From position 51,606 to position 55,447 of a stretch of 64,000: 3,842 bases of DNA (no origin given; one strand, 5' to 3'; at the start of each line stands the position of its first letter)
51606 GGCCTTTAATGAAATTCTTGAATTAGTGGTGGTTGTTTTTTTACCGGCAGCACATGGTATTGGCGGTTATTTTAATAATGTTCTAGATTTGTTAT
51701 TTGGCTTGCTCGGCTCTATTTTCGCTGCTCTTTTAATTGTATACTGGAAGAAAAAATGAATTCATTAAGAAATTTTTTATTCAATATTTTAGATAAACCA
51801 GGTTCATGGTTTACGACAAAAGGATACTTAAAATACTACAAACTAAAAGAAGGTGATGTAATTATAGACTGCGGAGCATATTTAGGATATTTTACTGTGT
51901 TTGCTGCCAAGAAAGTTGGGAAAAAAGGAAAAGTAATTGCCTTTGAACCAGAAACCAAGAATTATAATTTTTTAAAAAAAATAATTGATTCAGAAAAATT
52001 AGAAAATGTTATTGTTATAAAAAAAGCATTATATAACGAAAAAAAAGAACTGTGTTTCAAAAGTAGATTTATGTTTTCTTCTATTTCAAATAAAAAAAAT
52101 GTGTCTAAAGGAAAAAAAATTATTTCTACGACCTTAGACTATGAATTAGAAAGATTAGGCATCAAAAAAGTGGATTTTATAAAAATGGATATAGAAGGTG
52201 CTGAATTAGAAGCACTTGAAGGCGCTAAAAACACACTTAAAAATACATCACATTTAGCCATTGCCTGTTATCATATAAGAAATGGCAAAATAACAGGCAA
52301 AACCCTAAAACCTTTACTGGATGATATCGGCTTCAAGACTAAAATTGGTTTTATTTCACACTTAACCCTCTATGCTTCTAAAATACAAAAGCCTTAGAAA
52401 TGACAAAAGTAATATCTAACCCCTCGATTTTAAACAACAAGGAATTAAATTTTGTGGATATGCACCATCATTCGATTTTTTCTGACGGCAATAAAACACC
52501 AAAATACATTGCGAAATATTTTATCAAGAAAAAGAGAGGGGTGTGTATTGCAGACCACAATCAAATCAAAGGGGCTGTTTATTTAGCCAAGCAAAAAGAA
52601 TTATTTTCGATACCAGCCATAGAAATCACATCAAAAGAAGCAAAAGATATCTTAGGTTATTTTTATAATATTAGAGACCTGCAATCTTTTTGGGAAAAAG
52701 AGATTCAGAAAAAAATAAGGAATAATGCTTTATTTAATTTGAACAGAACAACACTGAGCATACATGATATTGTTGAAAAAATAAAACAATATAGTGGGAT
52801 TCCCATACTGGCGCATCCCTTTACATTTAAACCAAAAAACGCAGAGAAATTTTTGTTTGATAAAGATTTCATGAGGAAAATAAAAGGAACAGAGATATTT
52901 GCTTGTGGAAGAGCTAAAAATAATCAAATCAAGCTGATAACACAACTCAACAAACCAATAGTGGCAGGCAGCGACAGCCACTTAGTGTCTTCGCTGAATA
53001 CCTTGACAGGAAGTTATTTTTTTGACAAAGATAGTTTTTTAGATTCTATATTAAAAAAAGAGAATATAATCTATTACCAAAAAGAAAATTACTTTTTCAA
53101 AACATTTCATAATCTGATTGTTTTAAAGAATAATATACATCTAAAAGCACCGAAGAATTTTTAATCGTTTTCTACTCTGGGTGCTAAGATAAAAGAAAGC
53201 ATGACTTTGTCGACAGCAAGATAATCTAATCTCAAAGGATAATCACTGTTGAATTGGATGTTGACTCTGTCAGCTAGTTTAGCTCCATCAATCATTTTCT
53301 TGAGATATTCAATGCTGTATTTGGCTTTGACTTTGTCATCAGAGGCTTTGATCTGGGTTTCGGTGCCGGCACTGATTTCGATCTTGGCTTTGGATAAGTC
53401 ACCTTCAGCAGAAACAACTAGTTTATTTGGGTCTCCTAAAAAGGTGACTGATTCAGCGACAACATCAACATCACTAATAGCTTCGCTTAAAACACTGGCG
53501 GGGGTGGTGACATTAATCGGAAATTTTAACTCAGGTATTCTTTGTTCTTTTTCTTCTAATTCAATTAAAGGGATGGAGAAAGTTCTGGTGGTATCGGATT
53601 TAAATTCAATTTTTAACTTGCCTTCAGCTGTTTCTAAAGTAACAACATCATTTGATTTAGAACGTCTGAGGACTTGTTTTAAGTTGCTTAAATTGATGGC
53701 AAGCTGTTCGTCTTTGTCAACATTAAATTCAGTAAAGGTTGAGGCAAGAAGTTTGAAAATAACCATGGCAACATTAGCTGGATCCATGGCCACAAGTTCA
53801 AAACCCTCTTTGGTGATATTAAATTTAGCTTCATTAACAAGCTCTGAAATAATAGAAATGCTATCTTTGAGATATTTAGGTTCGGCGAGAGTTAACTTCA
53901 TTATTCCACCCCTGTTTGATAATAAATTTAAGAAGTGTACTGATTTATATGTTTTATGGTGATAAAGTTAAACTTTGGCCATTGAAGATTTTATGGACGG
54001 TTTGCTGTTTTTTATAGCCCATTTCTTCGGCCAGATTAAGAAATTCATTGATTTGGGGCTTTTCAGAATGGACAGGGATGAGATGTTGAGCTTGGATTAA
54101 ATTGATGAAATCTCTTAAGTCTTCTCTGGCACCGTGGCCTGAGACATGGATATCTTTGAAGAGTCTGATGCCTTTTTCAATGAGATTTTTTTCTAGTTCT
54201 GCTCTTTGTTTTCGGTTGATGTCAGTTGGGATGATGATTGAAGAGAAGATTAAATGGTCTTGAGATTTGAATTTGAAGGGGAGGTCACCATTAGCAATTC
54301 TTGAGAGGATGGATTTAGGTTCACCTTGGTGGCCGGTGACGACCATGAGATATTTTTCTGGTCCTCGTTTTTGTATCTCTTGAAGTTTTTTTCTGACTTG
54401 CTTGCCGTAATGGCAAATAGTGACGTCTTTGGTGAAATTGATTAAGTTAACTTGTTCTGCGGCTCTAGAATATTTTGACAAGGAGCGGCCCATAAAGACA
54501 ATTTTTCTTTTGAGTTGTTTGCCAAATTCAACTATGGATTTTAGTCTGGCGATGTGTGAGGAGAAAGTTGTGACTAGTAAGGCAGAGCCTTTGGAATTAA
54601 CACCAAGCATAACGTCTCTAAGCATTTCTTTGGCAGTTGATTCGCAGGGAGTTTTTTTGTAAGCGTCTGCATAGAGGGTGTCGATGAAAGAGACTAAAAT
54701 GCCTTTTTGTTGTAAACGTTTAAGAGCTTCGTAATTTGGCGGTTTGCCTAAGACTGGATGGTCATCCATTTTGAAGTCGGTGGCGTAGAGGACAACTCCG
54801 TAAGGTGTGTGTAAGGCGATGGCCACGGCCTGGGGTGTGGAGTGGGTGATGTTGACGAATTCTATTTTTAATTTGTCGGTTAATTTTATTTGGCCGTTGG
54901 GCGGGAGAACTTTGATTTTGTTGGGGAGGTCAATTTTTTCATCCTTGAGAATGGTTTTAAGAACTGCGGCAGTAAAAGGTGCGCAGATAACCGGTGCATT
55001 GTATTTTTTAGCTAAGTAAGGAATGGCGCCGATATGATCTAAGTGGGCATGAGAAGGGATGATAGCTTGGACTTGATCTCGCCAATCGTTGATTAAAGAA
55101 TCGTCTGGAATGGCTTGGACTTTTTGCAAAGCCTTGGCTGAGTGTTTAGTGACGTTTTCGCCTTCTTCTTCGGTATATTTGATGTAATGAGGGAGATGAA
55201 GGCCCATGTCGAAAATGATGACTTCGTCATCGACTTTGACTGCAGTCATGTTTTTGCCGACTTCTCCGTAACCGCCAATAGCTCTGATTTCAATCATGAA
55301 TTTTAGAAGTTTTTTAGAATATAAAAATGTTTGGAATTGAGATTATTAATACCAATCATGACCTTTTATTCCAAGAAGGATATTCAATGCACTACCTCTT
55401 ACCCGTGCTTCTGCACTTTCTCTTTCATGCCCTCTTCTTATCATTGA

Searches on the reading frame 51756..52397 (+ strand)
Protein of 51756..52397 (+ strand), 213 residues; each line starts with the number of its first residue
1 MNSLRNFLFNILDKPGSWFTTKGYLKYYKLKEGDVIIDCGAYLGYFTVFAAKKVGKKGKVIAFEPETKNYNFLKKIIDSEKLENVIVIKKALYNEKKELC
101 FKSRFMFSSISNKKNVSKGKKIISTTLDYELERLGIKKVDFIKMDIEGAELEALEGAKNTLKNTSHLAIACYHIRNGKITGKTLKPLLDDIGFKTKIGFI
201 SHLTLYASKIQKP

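Call 38: search_protein_families(library=pfam, proteins=[window:51756-52397:+], max_evalue=0.00001)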
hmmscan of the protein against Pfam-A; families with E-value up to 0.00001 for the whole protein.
window:51756-52397:+ (213 aa): 1 family
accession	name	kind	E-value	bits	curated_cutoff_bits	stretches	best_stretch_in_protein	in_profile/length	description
PF05050.19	Methyltransf_21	-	2.3e-20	73.9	22.7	1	38-163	1-138/173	Methyltransferase FkbM domain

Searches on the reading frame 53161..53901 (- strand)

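Call 39: search_protein_families(library=pfam, proteins=[window:53161-53901:-], max_evalue=0.00001)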
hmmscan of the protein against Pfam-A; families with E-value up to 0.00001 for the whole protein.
window:53161-53901:- (246 aa): 4 families
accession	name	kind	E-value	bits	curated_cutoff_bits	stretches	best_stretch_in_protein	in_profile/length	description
PF00705.23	PCNA_N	-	1.6e-16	60.6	20.3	1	5-101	6-104/127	Proliferating cell nuclear antigen, N-terminal domain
PF02747.20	PCNA_C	-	2.4e-11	44.4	23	1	122-241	2-127/128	Proliferating cell nuclear antigen, C-terminal domain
PF04139.18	Rad9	-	3.3e-06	27.2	25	1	14-217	4-204/253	Rad9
PF02144.21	Rad1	-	4.8e-06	26.3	24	0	22-220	22-248/257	Repair protein Rad1/Rec1/Rad17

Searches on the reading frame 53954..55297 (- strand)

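Call 39: search_protein_families(library=pfam, proteins=[window:53954-55297:-], max_evalue=0.00001)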
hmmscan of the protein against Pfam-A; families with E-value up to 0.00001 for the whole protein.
window:53954-55297:- (447 aa): 4 families
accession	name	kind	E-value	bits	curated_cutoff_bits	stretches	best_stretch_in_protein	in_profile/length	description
PF22505.1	RNase_J_b_CASP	-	9.2e-23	80.8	27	1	240-359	4-115/126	Ribonuclease J, beta-CASP domain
PF00753.33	Lactamase_B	-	5.8e-12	46.4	22.7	1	14-176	5-151/196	Metallo-beta-lactamase superfamily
PF12706.13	Lactamase_B_2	-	5.2e-10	39.7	27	1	74-178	29-147/200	Beta-lactamase superfamily domain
PF07521.17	RMMBL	-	1.3e-09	38.3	21.6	1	381-429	9-59/63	Zn-dependent metallo-hydrolase RNA specificity domain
